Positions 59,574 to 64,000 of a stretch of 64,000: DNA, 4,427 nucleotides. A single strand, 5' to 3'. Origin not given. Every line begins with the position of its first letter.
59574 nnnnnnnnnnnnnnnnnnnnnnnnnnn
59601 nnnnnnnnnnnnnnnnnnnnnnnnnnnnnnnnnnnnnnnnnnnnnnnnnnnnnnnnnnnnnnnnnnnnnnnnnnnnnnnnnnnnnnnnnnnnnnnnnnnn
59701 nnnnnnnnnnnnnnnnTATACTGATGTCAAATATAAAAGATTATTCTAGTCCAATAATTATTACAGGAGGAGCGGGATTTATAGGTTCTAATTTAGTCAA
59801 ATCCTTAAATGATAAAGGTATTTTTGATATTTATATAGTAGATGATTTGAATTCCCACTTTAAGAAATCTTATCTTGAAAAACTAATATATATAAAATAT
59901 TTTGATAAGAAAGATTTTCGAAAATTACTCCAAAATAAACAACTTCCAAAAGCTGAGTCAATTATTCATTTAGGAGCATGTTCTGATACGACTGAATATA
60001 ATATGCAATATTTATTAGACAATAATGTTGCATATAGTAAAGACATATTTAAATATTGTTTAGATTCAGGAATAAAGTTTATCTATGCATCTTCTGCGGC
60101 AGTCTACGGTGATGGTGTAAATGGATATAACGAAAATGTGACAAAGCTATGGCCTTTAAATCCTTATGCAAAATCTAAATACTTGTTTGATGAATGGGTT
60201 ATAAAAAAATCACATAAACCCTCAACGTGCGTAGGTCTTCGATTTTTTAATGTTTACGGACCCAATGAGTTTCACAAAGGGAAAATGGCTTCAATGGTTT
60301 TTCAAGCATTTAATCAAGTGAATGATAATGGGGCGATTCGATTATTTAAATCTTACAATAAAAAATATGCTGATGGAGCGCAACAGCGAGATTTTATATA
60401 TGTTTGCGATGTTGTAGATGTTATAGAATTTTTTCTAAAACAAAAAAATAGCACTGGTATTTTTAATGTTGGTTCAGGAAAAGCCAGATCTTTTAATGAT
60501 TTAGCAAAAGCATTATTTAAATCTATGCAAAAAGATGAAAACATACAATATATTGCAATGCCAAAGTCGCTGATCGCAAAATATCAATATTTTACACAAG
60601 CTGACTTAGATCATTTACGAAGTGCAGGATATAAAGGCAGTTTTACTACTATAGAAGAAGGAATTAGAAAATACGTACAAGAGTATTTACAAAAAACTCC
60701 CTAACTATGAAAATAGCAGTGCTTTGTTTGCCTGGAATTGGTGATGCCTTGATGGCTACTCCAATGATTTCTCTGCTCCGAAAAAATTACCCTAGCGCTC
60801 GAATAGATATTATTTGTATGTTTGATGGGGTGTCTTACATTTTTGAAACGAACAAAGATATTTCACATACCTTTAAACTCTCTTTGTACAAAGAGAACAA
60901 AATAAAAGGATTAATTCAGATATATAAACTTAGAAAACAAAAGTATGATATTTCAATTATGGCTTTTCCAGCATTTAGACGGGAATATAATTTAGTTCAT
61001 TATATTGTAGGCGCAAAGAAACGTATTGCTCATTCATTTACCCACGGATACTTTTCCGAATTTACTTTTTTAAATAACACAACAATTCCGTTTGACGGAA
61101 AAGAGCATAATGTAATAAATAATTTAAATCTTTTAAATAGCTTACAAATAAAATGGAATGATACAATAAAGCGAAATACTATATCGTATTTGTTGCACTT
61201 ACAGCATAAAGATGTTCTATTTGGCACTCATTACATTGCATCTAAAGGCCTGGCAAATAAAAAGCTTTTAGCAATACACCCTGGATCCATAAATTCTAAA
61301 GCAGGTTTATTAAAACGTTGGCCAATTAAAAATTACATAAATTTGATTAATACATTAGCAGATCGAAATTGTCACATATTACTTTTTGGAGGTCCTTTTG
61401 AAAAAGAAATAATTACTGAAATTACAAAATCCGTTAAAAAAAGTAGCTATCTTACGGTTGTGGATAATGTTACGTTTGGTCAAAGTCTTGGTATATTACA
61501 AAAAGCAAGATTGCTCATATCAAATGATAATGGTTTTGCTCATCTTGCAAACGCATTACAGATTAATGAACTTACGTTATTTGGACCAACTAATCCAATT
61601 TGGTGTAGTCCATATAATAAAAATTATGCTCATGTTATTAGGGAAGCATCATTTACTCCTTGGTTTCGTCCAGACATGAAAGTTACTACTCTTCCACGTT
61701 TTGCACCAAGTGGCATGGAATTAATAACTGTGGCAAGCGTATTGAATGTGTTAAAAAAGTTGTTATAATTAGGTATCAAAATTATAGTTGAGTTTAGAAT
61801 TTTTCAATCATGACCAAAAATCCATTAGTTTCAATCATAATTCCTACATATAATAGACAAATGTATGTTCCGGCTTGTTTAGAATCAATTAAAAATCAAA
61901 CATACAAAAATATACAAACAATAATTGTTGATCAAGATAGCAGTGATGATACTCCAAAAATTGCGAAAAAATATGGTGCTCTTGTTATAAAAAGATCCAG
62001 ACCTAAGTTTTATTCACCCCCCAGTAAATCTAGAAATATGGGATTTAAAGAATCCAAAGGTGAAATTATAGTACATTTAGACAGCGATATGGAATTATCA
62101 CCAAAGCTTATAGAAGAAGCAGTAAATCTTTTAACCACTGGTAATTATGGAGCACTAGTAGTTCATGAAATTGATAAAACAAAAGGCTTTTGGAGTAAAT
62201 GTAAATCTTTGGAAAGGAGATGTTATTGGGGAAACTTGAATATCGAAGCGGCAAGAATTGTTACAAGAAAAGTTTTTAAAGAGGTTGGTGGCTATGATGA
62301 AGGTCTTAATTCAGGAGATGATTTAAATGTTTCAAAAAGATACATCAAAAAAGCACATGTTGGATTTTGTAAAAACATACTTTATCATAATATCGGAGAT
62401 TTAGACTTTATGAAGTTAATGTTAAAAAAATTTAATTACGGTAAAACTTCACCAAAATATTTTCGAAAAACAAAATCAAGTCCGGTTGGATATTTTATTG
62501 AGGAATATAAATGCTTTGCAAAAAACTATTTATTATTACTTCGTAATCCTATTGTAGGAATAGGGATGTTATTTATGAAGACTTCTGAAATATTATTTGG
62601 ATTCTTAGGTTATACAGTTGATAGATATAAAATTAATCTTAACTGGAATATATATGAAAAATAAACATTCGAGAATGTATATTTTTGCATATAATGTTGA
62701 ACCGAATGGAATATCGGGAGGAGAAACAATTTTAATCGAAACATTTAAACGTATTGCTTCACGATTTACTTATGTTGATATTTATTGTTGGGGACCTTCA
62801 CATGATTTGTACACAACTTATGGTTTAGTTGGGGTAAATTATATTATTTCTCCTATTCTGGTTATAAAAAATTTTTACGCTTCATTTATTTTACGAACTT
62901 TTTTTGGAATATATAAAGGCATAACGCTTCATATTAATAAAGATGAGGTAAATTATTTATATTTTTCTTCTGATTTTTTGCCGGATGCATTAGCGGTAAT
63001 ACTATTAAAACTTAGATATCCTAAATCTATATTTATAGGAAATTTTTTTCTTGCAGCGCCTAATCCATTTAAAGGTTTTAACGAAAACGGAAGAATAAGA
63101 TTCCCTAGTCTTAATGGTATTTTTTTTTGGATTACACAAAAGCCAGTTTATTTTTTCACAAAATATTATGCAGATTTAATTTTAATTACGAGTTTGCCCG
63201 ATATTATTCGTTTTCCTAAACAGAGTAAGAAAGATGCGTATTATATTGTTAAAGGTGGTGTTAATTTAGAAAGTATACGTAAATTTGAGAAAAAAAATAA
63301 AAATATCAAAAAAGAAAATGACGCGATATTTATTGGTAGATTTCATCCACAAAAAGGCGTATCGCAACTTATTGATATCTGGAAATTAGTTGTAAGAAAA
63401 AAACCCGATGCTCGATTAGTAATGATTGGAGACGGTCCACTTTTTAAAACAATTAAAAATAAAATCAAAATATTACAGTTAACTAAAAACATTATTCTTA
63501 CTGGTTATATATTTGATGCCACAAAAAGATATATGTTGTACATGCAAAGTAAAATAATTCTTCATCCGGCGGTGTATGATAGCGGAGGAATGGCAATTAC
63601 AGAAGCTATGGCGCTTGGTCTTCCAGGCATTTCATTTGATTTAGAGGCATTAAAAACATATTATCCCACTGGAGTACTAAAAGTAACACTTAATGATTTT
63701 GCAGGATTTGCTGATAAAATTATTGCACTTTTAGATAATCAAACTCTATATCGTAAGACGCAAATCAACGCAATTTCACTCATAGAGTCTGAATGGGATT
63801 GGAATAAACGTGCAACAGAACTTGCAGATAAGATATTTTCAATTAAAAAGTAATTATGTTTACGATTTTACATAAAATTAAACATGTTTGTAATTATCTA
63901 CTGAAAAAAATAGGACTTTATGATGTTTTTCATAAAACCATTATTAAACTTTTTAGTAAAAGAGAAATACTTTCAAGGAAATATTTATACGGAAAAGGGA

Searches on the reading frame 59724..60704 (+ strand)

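Call 49: search_protein_families(library=pfam, proteins=[window:59724-60704:+], max_evalue=0.001)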
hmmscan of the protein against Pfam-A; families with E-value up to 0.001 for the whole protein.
window:59724-60704:+ (326 aa): 6 families
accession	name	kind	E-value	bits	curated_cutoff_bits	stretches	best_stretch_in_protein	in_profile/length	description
PF01370.27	Epimerase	-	3.1e-44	151.6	20.9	1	11-250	1-240/240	NAD dependent epimerase/dehydratase family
PF16363.11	GDP_Man_Dehyd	-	3.5e-26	92.9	27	1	12-276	1-282/332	GDP-mannose 4,6 dehydratase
PF01073.25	3Beta_HSD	-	2e-14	53.8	22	1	12-185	1-189/280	3-beta hydroxysteroid dehydrogenase/isomerase family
PF04321.23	RmlD_sub_bind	-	3.7e-11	43.1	27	1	11-274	3-238/287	RmlD substrate binding domain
PF02719.21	Polysacc_synt_2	-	2.3e-06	27.4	20.2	1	11-272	1-251/293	Polysaccharide biosynthesis protein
PF07993.18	NAD_binding_4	-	0.00014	21.6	20.1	0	76-140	88-153/258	Male sterility protein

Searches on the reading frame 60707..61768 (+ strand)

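Call 50: search_protein_families(library=pfam, proteins=[window:60707-61768:+], max_evalue=0.001)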
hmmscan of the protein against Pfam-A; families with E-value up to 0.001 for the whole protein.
window:60707-61768:+ (353 aa): 1 family
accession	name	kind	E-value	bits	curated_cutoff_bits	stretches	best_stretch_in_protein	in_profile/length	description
PF01075.23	Glyco_transf_9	-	6.9e-27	94.8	22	1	74-315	7-232/247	Glycosyltransferase family 9 (heptosyltransferase)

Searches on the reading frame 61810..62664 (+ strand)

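Call 50: search_protein_families(library=pfam, proteins=[window:61810-62664:+], max_evalue=0.001)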
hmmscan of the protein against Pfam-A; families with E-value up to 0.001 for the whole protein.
window:61810-62664:+ (284 aa): 3 families
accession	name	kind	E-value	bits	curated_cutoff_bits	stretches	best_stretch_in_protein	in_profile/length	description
PF00535.33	Glycos_transf_2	-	2e-27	96.6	23.3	1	8-119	1-118/168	Glycosyl transferase family 2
PF10111.15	Glyco_tranf_2_2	-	2.2e-10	40.9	27.3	1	8-110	1-108/276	Glycosyltransferase like family 2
PF13641.12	Glyco_tranf_2_3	-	1e-08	36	27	1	7-116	3-119/230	Glycosyltransferase like family 2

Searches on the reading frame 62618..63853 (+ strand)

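Call 50: search_protein_families(library=pfam, proteins=[window:62618-63853:+], max_evalue=0.001)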
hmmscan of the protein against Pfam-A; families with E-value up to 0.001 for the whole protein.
window:62618-63853:+ (411 aa): 3 families
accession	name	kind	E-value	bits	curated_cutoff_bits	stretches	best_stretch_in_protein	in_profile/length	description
PF00534.26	Glycos_transf_1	-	4.5e-28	98.4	26.4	1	222-385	4-169/172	Glycosyl transferases group 1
PF13692.12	Glyco_trans_1_4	-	3.4e-24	86.2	27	1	235-374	3-142/142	Glycosyl transferases group 1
PF13524.12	Glyco_trans_1_2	-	7.9e-05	23.1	25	1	306-403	42-143/144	Glycosyl transferase-like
